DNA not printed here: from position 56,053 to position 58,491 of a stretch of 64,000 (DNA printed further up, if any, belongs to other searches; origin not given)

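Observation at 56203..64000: Tandem array of at least four FN3/SLH-like/PQQ-dehydrogenase surface proteins, translationally chained to an aminotransferase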

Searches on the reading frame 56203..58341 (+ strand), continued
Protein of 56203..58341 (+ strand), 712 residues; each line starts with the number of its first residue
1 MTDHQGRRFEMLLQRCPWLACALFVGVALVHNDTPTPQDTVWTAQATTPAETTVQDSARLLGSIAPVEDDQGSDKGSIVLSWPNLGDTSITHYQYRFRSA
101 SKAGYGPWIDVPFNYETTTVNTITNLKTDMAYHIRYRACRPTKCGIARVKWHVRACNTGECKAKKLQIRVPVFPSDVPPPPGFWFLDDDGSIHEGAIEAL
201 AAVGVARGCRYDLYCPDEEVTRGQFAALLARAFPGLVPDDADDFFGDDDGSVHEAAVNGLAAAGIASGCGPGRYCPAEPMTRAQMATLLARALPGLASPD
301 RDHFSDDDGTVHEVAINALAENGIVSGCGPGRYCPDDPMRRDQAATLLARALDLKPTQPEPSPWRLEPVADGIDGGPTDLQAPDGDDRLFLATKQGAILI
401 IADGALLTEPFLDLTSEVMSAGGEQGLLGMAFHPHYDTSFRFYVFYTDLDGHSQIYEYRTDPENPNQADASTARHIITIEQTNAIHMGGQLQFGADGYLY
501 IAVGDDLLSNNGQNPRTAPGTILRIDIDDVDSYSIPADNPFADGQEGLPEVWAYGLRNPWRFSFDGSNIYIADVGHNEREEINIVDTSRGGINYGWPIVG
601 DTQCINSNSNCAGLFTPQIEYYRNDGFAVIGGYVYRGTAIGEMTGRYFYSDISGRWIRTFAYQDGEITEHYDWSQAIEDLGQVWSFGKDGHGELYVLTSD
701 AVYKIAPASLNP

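Call 23: find_related_loci(query=A1, collection=genome_contigs, flank=10000)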
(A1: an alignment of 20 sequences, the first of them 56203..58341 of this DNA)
Query A1 (712 aa) in genome_contigs; peptide patterns used: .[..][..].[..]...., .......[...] (x = any residue, [..] = any of these).
600 stretches matched a pattern (row limit reached: there are more); 597 encode a relative of the query (tblastn E <= 1e-3); the best 80 are kept; 80 distinct loci.
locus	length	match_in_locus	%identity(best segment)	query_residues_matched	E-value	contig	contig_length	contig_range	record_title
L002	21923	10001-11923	58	66-707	0e+0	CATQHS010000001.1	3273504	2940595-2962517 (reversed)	MAG: uncultured Acidimicrobiales bacterium isolate 560520c5-c18b-440b-b2bf-76b0f8004c07 genome assembly, contig: contig_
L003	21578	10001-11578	44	180-705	4e-119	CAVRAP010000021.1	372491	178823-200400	MAG: uncultured Actinomycetota bacterium isolate MFD03551.bin.1.83 genome assembly, contig: contig_8534, whole genome sh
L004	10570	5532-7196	43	178-709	1e-114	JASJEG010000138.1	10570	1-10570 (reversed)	MAG: Acidimicrobiia bacterium isolate MO_207.B6 MO_207.c_1482, whole genome shotgun sequence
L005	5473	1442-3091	43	179-705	1e-112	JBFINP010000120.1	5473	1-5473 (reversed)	MAG: Acidimicrobiia bacterium isolate Mix_sand12.2021.10.G.66 k141_315205_length_5473_cov_35.6137, whole genome shotgun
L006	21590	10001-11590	47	180-706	2e-131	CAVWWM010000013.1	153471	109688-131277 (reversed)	MAG: uncultured Actinomycetes bacterium isolate MFD00962.bin.2.219 genome assembly, contig: contig_151290, whole genome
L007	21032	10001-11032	47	369-707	4e-90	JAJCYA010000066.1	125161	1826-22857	MAG: Acidimicrobiia bacterium isolate OFTM344 OFTM344_65, whole genome shotgun sequence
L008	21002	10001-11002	49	377-702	6e-89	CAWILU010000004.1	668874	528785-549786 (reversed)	MAG: uncultured Acidobacteriota bacterium isolate MFD05176.bin.2.204 genome assembly, contig: contig_48209, whole genome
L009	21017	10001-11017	47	366-702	5e-89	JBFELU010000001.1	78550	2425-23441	MAG: Acidimicrobiia bacterium isolate Mix_mud02.2020.12.59 k141_1261176_length_78550_cov_12.9935, whole genome shotgun s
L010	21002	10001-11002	48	377-702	2e-88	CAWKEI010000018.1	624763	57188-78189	MAG: uncultured Acidobacteriota bacterium isolate MFD08497.bin.1.135 genome assembly, contig: contig_82557, whole genome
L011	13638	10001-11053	44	365-706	3e-85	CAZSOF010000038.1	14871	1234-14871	MAG TPA_asm: uncultured Acidimicrobiaceae bacterium isolate SRP321284_co1_142 genome assembly, contig: NODE_4937_length_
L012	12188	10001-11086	47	354-705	1e-83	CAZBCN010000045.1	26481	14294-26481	MAG TPA_asm: uncultured Gemmatimonas sp. isolate SRP287453_co1_83 genome assembly, contig: NODE_3119_length_26481_cov_7.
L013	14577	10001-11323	42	294-707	1e-83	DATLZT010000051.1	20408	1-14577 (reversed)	MAG TPA_asm: Gemmatimonadales bacterium isolate SMAG_U13306 k141_444148, whole genome shotgun sequence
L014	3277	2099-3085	48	377-695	1e-84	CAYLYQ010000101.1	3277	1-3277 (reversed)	MAG TPA_asm: uncultured Acidimicrobiaceae bacterium isolate binchicken_co286_61 genome assembly, contig: NODE_27740_leng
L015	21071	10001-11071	43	344-698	5e-81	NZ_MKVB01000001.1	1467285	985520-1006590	MAG: Devosia sp. 66-14 SCNpilot_cont_300_bf_scaffold_127, whole genome shotgun sequence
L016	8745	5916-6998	44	356-708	1e-80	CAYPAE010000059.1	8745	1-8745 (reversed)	MAG TPA_asm: uncultured Gemmatimonadaceae bacterium isolate binchicken_co292_86 genome assembly, contig: NODE_1583_lengt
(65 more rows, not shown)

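Call 25: find_encoding_contigs(protein=P0017, flank=10000, max_places=8)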
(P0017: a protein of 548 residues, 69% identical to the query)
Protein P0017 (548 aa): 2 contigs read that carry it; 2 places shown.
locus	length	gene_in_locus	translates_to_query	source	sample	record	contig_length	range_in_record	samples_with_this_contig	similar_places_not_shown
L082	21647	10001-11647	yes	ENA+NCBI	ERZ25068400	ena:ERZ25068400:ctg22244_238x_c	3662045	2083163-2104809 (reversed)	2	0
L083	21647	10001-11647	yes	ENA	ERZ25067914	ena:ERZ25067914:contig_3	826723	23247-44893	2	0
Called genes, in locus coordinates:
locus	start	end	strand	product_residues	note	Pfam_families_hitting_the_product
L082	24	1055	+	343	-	PF00581:Rhodanese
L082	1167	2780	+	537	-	PF02541:Ppx-GppA, PF21447:Ppx-GppA_III, PF01966:HD (weak)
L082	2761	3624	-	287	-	PF00296:Bac_luciferase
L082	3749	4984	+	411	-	PF00155:Aminotran_1_2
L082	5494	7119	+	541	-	PF00395:SLH (faint), PF07995:GSDH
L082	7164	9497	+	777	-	PF00041:fn3, PF25059:FN3_DSCAM-DSCAML_C (faint), PF00395:SLH (faint), PF07995:GSDH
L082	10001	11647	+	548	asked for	PF00395:SLH (faint), PF07995:GSDH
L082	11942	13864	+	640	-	PF00395:SLH (faint), PF07995:GSDH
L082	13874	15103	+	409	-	PF00202:Aminotran_3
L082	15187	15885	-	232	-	PF03352:Adenine_glyco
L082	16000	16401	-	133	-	PF05425:CopD (weak)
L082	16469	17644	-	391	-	PF04909:Amidohydro_2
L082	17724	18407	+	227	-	PF13845:Septum_form (faint)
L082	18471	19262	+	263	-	PF17248:DUF5317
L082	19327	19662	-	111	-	-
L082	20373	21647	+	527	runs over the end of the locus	PF00395:SLH (faint), PF07995:GSDH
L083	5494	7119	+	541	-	PF00395:SLH (faint), PF07995:GSDH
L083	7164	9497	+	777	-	PF00041:fn3, PF25059:FN3_DSCAM-DSCAML_C (faint), PF00395:SLH (faint), PF07995:GSDH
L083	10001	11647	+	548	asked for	PF00395:SLH (faint), PF07995:GSDH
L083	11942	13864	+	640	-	PF00395:SLH (faint), PF07995:GSDH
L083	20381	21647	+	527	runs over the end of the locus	PF00395:SLH (faint), PF07995:GSDH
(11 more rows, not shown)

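Call 26: find_encoding_contigs(protein=P0014, flank=10000, max_places=3)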
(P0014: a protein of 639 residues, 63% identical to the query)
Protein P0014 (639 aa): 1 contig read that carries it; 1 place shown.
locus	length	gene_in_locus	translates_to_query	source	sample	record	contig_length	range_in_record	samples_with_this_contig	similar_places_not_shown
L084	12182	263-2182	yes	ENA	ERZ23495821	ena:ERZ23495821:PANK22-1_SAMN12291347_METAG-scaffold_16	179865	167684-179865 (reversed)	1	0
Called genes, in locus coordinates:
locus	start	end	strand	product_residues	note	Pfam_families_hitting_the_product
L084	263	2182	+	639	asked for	PF00395:SLH (faint), PF07995:GSDH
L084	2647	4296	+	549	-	PF00395:SLH (faint), PF07995:GSDH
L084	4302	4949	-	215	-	PF03352:Adenine_glyco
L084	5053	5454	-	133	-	PF05425:CopD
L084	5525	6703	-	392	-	PF04909:Amidohydro_2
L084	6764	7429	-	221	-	PF00230:MIP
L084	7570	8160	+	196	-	PF13845:Septum_form (weak)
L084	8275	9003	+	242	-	PF17248:DUF5317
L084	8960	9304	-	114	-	-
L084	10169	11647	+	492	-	PF00395:SLH (faint), PF07995:GSDH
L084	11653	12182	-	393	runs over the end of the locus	PF06224:AlkZ-like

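Call 45: predict_structure(alignment_id=A2)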
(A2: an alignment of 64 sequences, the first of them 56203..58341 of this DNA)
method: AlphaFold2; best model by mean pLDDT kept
length: 712 residues; sequences in the alignment: 64
mean_pLDDT: 83.4   pTM: 0.78
mean pLDDT of the five models: 83.4, 82.6, 81.8, 81.7, 81.5
residues with pLDDT >= 90: 415; 70-90: 175; 50-70: 45; < 50: 77
segments of 3 or more residues with pLDDT < 50: 1-69, 169-174
pLDDT, mean of each block of 10 residues (from residue 1): 32 32 29 31 27 27 39 80 63 86 87 73 89 82 60 79 61 63 84 93 86 88 95 88 91 91 94 95 97 95 96 97 94 97 96 87 92 93 97 97 94 97 92 96 97 97 95 96 85 96 89 93 93 94 96 92 95 79 94 89 78 89 78 96 96 89 94 84 94 96 90 45
secondary structure, 60 per line:
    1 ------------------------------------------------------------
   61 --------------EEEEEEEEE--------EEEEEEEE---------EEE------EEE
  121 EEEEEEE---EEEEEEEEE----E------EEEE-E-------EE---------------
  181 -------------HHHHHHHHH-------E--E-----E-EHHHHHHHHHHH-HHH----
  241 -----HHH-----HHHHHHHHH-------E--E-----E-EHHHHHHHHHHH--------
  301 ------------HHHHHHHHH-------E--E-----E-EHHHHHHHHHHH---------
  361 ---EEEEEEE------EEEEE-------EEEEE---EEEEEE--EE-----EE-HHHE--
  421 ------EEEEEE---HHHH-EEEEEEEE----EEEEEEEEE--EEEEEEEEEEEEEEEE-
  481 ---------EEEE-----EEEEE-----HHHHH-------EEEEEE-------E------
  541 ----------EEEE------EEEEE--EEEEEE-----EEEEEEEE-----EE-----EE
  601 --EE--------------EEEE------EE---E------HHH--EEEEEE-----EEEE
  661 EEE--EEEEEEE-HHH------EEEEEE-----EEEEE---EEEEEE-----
elements in order (helices of 4 or more, strands of 3 or more residues): E75-83 E92-99 E109-111 E118-127 E131-139 E151-154 H194-202 H222-232 H254-262 H282-292 H313-321 H341-351 E364-370 E377-381 E389-393 E397-402 E427-432 H436-439 E441-448 E453-461 E464-479 E490-493 E499-503 H509-513 E521-526 E551-554 E561-565 E568-573 E579-586 E619-622 E646-651 E657-663 E666-672 E683-688 E694-698 E702-707
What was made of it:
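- On SLH domain cell-wall anchor (PF00395): The AF2 model has two helices per repeat at pLDDT above 90 (call 45).
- AF2 model with pLDDT 83 (call 45).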

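Call 48: fold_search(model_id=the predicted structure, library=pdb)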
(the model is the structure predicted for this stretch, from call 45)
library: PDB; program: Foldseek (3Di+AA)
matches with E <= 10: 1691; with E <= 0.001: 357
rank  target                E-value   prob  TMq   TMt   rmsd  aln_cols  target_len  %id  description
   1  7pgn_B                2.3e-27  1.00  0.40  0.63   5.1       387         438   28  HHP-C in complex with glycosaminoglycan mimic SOS (released 2021-12-15)
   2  7pgn_A                2.8e-27  1.00  0.41  0.65   4.0       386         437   28  HHP-C in complex with glycosaminoglycan mimic SOS (released 2021-12-15)
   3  7pgm_A                3.1e-27  1.00  0.41  0.64   4.0       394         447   28  HHIP-C in complex with heparin (released 2021-12-15)
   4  2wg3_D                3.4e-27  1.00  0.39  0.66   4.7       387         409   27  Crystal structure of the complex between human hedgehog-interacting protein HIP and desert hedgehog without calcium (released 2009-06-30)
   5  3ho4_B                3.4e-26  1.00  0.40  0.63   6.2       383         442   29  Crystal structure of Hedgehog-interacting protein (HHIP) (released 2009-06-23)
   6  3ho5_B                5.3e-26  1.00  0.41  0.63   5.2       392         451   28  Crystal structure of Hedgehog-interacting protein (HHIP) and Sonic hedgehog (SHH) complex (released 2009-06-23)
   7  2wfx_B                5.6e-26  1.00  0.39  0.64   6.2       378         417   28  Crystal structure of the complex between human hedgehog-interacting protein HIP and Sonic Hedgehog in the presence of  (released 2009-06-30)
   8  2wg3_C                9.7e-26  1.00  0.39  0.66   4.1       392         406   26  Crystal structure of the complex between human hedgehog-interacting protein HIP and desert hedgehog without calcium (released 2009-06-30)
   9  7pgm_C                1.2e-25  1.00  0.39  0.62   5.3       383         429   28  HHIP-C in complex with heparin (released 2021-12-15)
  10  3ho4_A                1.4e-25  1.00  0.40  0.64   6.3       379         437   29  Crystal structure of Hedgehog-interacting protein (HHIP) (released 2009-06-23)
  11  2wft_A                3.6e-25  1.00  0.40  0.63   3.9       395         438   27  Crystal structure of the human HIP ectodomain (released 2009-06-30)
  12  7pgm_B                4.0e-25  1.00  0.39  0.64   4.2       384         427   27  HHIP-C in complex with heparin (released 2021-12-15)
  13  3ho5_A                5.3e-25  1.00  0.39  0.61   6.1       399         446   27  Crystal structure of Hedgehog-interacting protein (HHIP) and Sonic hedgehog (SHH) complex (released 2009-06-23)
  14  3ho3                  5.9e-25  1.00  0.40  0.62   6.1       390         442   27  Crystal structure of Hedgehog-interacting protein (HHIP) (released 2009-06-23)
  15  2wg4_B                8.7e-25  1.00  0.39  0.63   5.1       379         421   28  Crystal structure of the complex between human hedgehog-interacting protein HIP and sonic hedgehog without calcium (released 2009-06-30)
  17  2ism_A                3.0e-21  1.00  0.40  0.84   2.8       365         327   23  Crystal structure of the putative oxidoreductase (glucose dehydrogenase) (TTHA0570) from thermus theromophilus HB8 (released 2007-11-13)
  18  3das                  3.0e-21  1.00  0.40  0.81   3.7       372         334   19  Structure of the PQQ-bound form of Aldose Sugar Dehydrogenase (Adh) from Streptomyces coelicolor (released 2009-06-02)
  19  3a9g_A                5.0e-21  1.00  0.41  0.82   3.0       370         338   23  Crystal Structure of PQQ-dependent sugar dehydrogenase apo-form (released 2010-09-08)
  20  2ism_B                2.2e-20  1.00  0.40  0.83   2.8       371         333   22  Crystal structure of the putative oxidoreductase (glucose dehydrogenase) (TTHA0570) from thermus theromophilus HB8 (released 2007-11-13)
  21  2g8s_A                4.9e-19  1.00  0.42  0.82   3.6       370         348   22  Crystal structure of the soluble Aldose sugar dehydrogenase (Asd) from Escherichia coli in the apo-form (released 2006-08-08)
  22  2g8s_B                1.0e-18  1.00  0.42  0.82   3.7       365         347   22  Crystal structure of the soluble Aldose sugar dehydrogenase (Asd) from Escherichia coli in the apo-form (released 2006-08-08)
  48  3pyw                  1.9e-08  1.00  0.21  0.77   3.2       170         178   24  The structure of the SLH domain from B. anthracis surface array protein at 1.8A (released 2011-04-27)
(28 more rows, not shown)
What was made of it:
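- Foldseek: HHIP 2e-27; PQQ aldose/glucose dehydrogenases 3e-21 to 2.6e-17, with target TM-scores of 0.81-0.86 for the Asd-type enzymes; B. anthracis Sap SLH trimer 3pyw 1.9e-8, TM 0.77 (call 48). It is also the best match by Foldseek (call 48).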

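Call 59: search_protein_families(library=pfam, proteins=[L003:5660-6820:+, L003:6937-8004:+, L003:8371-9756:+, L003:9764-11584:+, L003:11609-14689:+, L003:14703-15899:-, L003:15972-18101:+, L003:18144-20087:+, L003:3559-4671:-, L003:4637-5551:-], max_evalue=0.001)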
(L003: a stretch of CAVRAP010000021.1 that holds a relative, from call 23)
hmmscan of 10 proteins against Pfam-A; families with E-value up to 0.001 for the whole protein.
L003:5660-6820:+ (387 aa): 2 families
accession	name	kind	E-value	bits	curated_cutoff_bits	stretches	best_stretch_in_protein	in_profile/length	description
PF03734.19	YkuD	-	3.5e-11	44.3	23.4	1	265-385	3-146/146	L,D-transpeptidase catalytic domain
PF00395.25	SLH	-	3e-08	33.9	20.8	0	141-181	2-44/44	S-layer homology domain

L003:6937-8004:+ (356 aa): 0 families

L003:8371-9756:+ (462 aa): 0 families

L003:9764-11584:+ (607 aa): 2 families
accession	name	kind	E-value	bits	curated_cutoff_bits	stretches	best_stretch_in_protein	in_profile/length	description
PF07995.17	GSDH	-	1.4e-36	126.9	25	1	283-555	6-281/332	Glucose / Sorbosone dehydrogenase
PF00395.25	SLH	-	1.2e-15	57.6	20.8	1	153-191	4-44/44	S-layer homology domain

L003:11609-14689:+ (1027 aa): 4 families
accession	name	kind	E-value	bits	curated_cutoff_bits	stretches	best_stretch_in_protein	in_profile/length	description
PF00535.33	Glycos_transf_2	-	1.8e-26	93.5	23.3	2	49-163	1-115/168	Glycosyl transferase family 2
PF10111.15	Glyco_tranf_2_2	-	1.6e-11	44.6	27.3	1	49-145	1-100/276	Glycosyltransferase like family 2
PF13641.12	Glyco_tranf_2_3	-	2e-05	25.2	27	1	48-146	3-106/230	Glycosyltransferase like family 2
PF02709.20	Glyco_transf_7C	-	2.5e-05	24.3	23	1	221-260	19-58/78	N-terminal domain of galactosyltransferase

L003:14703-15899:- (399 aa): 2 families
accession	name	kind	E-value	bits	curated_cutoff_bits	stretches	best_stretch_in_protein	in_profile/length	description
PF00395.25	SLH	-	2.4e-17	63.1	20.8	1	286-328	1-44/44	S-layer homology domain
PF01551.29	Peptidase_M23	-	1.3e-15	57.8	28.7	1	95-206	2-95/96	Peptidase family M23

L003:15972-18101:+ (710 aa): 3 families
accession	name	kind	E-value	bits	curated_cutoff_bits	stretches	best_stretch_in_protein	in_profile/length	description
PF13539.11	Peptidase_M15_4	-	2e-14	54.3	25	1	163-224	2-69/70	D-alanyl-D-alanine carboxypeptidase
PF00395.25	SLH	-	1.5e-13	50.9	20.8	0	662-700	3-44/44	S-layer homology domain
PF13517.12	FG-GAP_3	-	2.4e-11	44.5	26.9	3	380-444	1-59/61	FG-GAP-like repeat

L003:18144-20087:+ (648 aa): 2 families
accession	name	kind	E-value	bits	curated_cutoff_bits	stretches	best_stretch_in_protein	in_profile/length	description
PF00395.25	SLH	-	4.9e-18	65.3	20.8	1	537-577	2-43/44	S-layer homology domain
PF08486.15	SpoIID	-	1e-13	52.1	23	1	251-348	3-97/97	Stage II sporulation protein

L003:3559-4671:- (371 aa): 1 family
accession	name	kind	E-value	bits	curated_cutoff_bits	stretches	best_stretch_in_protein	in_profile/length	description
PF04230.19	PS_pyruv_trans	-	8.2e-34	118.2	25.3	1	28-305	1-279/280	Polysaccharide pyruvyl transferase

L003:4637-5551:- (305 aa): 2 families
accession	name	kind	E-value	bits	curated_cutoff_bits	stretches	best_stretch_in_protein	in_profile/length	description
PF00535.33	Glycos_transf_2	-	7.2e-26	91.5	23.3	1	8-166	1-166/168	Glycosyl transferase family 2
PF10111.15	Glyco_tranf_2_2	-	2.5e-06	27.6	27.3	1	8-103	1-100/276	Glycosyltransferase like family 2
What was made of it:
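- On SLH domain cell-wall anchor (PF00395): PF04230 lies directly beside the homologue in L003 (call 59).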
